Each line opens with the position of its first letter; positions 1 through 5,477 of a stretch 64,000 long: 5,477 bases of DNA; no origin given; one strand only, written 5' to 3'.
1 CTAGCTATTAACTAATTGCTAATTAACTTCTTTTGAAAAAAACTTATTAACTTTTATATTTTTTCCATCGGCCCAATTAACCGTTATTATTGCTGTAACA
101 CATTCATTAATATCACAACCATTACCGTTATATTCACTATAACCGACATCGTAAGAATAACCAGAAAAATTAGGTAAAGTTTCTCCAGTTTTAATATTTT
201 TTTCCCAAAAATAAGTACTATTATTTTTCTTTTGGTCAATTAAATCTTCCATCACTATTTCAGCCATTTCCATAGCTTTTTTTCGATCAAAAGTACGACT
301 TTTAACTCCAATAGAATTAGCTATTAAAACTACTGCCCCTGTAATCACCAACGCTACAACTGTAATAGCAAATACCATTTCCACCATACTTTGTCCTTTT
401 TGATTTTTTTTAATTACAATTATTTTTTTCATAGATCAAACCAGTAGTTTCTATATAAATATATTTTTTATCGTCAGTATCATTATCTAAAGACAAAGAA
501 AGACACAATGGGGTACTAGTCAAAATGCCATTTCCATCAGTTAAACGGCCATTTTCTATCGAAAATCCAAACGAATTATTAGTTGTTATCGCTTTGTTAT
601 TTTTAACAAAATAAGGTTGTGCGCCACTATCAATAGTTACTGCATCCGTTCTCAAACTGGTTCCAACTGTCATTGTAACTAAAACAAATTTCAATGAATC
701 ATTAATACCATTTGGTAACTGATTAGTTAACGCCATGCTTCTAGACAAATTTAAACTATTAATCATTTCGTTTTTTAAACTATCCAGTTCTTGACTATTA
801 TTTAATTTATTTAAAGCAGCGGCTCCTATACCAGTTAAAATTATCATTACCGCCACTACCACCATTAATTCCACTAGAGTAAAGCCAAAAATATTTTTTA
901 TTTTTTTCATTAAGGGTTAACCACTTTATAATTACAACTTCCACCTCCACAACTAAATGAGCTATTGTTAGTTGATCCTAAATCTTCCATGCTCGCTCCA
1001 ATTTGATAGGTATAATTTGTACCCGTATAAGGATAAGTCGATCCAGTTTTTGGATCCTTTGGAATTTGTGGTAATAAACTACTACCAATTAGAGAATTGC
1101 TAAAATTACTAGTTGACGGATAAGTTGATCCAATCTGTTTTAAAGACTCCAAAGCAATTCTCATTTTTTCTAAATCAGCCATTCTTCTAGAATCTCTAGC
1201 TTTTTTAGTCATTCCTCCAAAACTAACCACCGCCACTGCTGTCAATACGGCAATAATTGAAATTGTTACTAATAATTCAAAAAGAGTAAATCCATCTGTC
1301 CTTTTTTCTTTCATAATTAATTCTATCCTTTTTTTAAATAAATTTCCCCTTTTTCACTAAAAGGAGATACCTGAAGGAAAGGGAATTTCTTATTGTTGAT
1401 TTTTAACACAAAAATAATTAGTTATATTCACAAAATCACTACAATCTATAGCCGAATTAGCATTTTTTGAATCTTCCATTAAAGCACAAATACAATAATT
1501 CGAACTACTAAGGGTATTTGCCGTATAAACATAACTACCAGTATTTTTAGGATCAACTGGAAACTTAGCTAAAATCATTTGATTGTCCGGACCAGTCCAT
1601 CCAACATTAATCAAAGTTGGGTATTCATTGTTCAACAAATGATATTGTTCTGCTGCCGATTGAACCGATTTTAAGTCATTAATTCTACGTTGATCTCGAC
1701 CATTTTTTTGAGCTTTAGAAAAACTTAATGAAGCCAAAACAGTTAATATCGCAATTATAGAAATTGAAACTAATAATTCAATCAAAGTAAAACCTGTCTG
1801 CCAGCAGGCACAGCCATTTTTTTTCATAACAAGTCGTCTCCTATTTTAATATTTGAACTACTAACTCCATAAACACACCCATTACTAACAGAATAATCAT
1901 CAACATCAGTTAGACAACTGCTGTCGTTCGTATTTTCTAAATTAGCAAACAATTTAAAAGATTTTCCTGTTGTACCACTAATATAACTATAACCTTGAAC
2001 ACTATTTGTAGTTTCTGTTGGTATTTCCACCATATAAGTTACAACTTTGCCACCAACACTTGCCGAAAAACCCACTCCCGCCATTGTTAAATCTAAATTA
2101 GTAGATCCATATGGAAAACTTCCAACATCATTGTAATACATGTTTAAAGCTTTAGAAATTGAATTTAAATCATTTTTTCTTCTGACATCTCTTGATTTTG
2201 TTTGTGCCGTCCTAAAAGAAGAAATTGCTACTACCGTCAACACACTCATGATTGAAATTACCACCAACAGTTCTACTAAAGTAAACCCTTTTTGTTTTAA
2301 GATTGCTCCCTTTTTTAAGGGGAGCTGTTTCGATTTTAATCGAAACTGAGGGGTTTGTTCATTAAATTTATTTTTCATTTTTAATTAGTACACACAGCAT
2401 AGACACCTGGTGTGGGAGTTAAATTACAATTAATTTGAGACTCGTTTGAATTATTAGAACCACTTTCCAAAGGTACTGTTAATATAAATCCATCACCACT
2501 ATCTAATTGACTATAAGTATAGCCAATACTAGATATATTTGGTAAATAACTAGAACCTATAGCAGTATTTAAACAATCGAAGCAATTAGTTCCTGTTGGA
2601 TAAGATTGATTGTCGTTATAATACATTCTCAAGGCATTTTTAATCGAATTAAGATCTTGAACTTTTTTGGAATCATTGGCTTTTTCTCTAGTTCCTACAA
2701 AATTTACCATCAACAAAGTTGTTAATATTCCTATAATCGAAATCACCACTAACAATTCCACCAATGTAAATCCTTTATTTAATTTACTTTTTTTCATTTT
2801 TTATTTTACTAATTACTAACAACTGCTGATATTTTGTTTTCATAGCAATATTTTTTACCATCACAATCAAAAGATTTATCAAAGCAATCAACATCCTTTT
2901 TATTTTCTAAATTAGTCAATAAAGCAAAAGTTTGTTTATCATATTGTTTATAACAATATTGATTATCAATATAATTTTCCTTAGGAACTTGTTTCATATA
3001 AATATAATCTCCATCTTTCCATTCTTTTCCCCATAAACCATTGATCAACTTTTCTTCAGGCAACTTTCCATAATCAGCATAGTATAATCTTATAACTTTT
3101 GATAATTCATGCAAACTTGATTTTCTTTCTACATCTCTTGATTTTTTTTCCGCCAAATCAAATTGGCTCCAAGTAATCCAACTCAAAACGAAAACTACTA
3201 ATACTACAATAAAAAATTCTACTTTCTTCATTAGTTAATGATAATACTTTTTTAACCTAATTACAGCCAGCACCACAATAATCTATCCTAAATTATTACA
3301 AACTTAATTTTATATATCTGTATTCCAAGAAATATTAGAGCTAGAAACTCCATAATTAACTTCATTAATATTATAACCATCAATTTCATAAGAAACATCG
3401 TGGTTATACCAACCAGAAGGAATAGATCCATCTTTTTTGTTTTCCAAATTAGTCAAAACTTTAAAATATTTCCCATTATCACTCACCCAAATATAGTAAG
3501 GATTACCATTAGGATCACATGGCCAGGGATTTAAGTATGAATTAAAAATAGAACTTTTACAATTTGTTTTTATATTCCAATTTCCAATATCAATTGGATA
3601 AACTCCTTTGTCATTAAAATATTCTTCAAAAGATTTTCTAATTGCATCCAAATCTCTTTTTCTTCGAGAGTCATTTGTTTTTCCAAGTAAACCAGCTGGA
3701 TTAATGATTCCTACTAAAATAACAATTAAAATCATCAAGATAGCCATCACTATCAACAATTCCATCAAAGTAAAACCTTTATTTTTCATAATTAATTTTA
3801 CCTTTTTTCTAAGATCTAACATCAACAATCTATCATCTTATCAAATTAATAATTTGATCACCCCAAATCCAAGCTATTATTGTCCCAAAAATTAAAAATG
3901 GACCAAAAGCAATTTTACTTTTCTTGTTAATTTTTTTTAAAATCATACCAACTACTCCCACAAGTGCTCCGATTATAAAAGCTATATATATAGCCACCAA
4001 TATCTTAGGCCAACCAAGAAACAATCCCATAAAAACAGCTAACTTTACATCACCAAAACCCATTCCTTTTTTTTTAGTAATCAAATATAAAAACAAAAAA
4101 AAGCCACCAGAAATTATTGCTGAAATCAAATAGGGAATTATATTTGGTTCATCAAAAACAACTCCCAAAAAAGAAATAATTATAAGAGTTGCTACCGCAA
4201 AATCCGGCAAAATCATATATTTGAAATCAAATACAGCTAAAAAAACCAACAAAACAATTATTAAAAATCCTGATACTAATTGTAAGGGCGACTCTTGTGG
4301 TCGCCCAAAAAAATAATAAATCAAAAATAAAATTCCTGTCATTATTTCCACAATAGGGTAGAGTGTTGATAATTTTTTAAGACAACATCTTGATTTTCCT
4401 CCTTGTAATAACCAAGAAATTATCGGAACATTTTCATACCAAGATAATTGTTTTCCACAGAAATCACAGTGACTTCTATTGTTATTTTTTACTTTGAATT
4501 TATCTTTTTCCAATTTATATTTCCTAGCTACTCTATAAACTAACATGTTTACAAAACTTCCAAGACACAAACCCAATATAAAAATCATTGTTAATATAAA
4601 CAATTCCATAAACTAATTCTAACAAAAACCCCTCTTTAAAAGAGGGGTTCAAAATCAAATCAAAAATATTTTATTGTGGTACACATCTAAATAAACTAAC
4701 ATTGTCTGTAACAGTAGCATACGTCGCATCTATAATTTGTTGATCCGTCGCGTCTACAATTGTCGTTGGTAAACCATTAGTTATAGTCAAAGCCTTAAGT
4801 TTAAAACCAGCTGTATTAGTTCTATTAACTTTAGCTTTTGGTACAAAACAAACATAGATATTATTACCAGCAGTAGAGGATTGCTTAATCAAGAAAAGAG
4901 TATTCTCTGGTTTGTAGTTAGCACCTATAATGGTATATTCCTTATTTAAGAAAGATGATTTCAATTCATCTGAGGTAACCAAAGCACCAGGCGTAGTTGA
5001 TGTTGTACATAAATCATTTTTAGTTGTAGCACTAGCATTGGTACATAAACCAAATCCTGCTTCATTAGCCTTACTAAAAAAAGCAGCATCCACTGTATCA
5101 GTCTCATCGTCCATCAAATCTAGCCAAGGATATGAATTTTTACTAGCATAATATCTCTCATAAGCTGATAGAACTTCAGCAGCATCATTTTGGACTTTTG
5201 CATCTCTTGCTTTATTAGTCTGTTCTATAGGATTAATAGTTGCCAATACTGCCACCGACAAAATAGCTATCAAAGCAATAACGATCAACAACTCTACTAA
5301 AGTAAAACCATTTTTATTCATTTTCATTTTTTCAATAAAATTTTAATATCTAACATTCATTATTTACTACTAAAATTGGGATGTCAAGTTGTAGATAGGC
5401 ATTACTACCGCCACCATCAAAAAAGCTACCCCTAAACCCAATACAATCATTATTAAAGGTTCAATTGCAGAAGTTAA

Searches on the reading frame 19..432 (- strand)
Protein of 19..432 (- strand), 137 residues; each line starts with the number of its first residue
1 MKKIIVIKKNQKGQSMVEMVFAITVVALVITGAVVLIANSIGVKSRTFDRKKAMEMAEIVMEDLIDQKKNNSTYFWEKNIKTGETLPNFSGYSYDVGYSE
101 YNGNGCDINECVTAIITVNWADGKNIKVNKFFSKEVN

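Call 71: search_protein_families(library=pfam, proteins=[window:19-432:-], max_evalue=0.01)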
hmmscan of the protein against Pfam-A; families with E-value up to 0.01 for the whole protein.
window:19-432:- (137 aa): 1 family
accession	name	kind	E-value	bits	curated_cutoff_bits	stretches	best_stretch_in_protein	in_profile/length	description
PF07963.17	N_methyl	-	1.4e-05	24.9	21.2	1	8-33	1-26/27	Prokaryotic N-terminal methylation motif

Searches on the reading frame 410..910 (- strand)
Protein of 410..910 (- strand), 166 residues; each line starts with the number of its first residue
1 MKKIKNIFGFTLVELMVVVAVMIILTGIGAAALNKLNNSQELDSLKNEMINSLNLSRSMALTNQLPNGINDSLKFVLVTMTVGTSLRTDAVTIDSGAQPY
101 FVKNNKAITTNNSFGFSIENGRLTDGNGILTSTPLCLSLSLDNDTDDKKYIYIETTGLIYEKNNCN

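Call 71: search_protein_families(library=pfam, proteins=[window:410-910:-], max_evalue=0.01)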
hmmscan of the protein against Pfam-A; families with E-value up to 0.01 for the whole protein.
window:410-910:- (166 aa): 2 families
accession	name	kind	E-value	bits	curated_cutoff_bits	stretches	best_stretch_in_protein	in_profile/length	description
PF07963.17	N_methyl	-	0.00013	21.8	21.2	1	6-28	3-25/27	Prokaryotic N-terminal methylation motif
PF03579.19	SHP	-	0.00032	20.7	27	1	10-41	18-49/65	Small hydrophobic protein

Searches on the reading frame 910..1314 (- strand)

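Call 71: search_protein_families(library=pfam, proteins=[window:910-1314:-], max_evalue=0.01)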
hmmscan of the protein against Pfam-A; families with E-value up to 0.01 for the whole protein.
window:910-1314:- (134 aa): 1 family
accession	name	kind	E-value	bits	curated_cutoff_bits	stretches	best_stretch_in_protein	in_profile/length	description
PF07963.17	N_methyl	-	1.4e-06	28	21.2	1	6-28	4-26/27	Prokaryotic N-terminal methylation motif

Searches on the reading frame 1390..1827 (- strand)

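Call 71: search_protein_families(library=pfam, proteins=[window:1390-1827:-], max_evalue=0.01)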
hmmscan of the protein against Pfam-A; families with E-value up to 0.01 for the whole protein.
window:1390-1827:- (145 aa): 2 families
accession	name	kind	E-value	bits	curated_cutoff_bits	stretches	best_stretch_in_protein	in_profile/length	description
PF07963.17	N_methyl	-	7.8e-07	28.9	21.2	1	10-32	4-26/27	Prokaryotic N-terminal methylation motif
PF16732.10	ComP_DUS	-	0.00059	21.1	27.3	1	49-132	16-86/87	Type IV minor pilin ComP, DNA uptake sequence receptor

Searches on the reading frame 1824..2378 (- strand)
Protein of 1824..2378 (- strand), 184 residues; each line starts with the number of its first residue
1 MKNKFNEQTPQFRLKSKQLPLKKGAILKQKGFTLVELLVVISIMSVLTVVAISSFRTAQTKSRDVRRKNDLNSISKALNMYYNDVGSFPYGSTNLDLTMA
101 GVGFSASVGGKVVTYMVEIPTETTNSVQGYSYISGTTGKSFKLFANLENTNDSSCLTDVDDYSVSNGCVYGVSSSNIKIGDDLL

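Call 71: search_protein_families(library=pfam, proteins=[window:1824-2378:-], max_evalue=0.01)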
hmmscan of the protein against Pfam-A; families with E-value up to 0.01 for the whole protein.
window:1824-2378:- (184 aa): 2 families
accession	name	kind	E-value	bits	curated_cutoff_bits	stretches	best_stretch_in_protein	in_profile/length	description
PF07963.17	N_methyl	-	2e-08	33.9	21.2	1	28-51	3-26/27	Prokaryotic N-terminal methylation motif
PF08334.16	T2SSG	-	0.0052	17.3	21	1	59-96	6-43/108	Type II secretion system (T2SS), protein G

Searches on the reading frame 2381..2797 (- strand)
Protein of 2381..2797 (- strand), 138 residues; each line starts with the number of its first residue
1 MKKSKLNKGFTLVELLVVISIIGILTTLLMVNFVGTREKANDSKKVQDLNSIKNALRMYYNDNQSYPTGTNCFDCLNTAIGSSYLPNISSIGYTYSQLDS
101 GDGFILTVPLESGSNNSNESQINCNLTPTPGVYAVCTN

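Call 71: search_protein_families(library=pfam, proteins=[window:2381-2797:-], max_evalue=0.01)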
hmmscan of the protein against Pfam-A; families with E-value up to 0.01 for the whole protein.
window:2381-2797:- (138 aa): 2 families
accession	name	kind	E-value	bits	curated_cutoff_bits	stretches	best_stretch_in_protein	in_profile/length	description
PF07963.17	N_methyl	-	4e-08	32.9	21.2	1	6-29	3-26/27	Prokaryotic N-terminal methylation motif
PF08334.16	T2SSG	-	9.2e-06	26.1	21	1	33-83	2-52/108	Type II secretion system (T2SS), protein G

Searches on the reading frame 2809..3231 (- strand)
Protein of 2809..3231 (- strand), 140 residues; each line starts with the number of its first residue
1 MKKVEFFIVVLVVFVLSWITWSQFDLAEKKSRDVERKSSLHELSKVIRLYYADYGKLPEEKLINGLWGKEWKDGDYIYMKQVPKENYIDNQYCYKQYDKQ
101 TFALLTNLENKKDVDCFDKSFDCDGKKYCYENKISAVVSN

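Call 71: search_protein_families(library=pfam, proteins=[window:2809-3231:-], max_evalue=0.01)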
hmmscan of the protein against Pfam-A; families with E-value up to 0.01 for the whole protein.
window:2809-3231:- (140 aa): 1 family
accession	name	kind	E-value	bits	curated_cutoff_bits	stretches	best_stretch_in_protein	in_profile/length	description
PF08334.16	T2SSG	-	0.0016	18.9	21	1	29-98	7-80/108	Type II secretion system (T2SS), protein G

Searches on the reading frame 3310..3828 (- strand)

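Call 71: search_protein_families(library=pfam, proteins=[window:3310-3828:-], max_evalue=0.01)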
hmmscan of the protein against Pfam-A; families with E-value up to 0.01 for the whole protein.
window:3310-3828:- (172 aa): 1 family
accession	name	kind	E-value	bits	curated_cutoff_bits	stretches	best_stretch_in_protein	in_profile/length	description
PF07963.17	N_methyl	-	1e-07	31.6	21.2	1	14-38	2-26/27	Prokaryotic N-terminal methylation motif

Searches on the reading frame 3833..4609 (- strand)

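Call 71: search_protein_families(library=pfam, proteins=[window:3833-4609:-], max_evalue=0.01)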
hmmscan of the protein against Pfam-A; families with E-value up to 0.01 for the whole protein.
window:3833-4609:- (258 aa): 4 families
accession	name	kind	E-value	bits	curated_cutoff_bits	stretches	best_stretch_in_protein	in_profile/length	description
PF06750.18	A24_N_bact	-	1.4e-26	92.8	23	1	11-99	1-81/84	Bacterial Peptidase A24 N-terminal domain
PF01478.23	Peptidase_A24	-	3.9e-16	59.8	26.5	1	116-219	2-104/104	Type IV leader peptidase family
PF13303.11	PTS_EIIC_2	-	0.0029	17.2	28.9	1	157-227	244-317/327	Phosphotransferase system, EIIC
PF00420.29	Oxidored_q2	-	0.0093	16.1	26.1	0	137-222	4-76/95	NADH-ubiquinone/plastoquinone oxidoreductase chain 4L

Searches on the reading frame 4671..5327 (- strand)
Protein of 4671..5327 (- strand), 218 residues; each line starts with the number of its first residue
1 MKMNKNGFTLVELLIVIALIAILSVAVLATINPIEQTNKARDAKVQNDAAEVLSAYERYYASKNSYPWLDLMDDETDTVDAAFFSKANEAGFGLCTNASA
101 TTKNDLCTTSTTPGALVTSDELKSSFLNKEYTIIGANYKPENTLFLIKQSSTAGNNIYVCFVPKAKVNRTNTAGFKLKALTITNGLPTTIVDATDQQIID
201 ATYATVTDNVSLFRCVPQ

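Call 71: search_protein_families(library=pfam, proteins=[window:4671-5327:-], max_evalue=0.01)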
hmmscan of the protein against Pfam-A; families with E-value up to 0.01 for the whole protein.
window:4671-5327:- (218 aa): 2 families
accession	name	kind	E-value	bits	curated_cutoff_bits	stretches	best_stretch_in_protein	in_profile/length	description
PF07963.17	N_methyl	-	2.7e-08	33.5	21.2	1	3-28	2-27/27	Prokaryotic N-terminal methylation motif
PF16732.10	ComP_DUS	-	0.00057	21.1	27.3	0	35-109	5-85/87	Type IV minor pilin ComP, DNA uptake sequence receptor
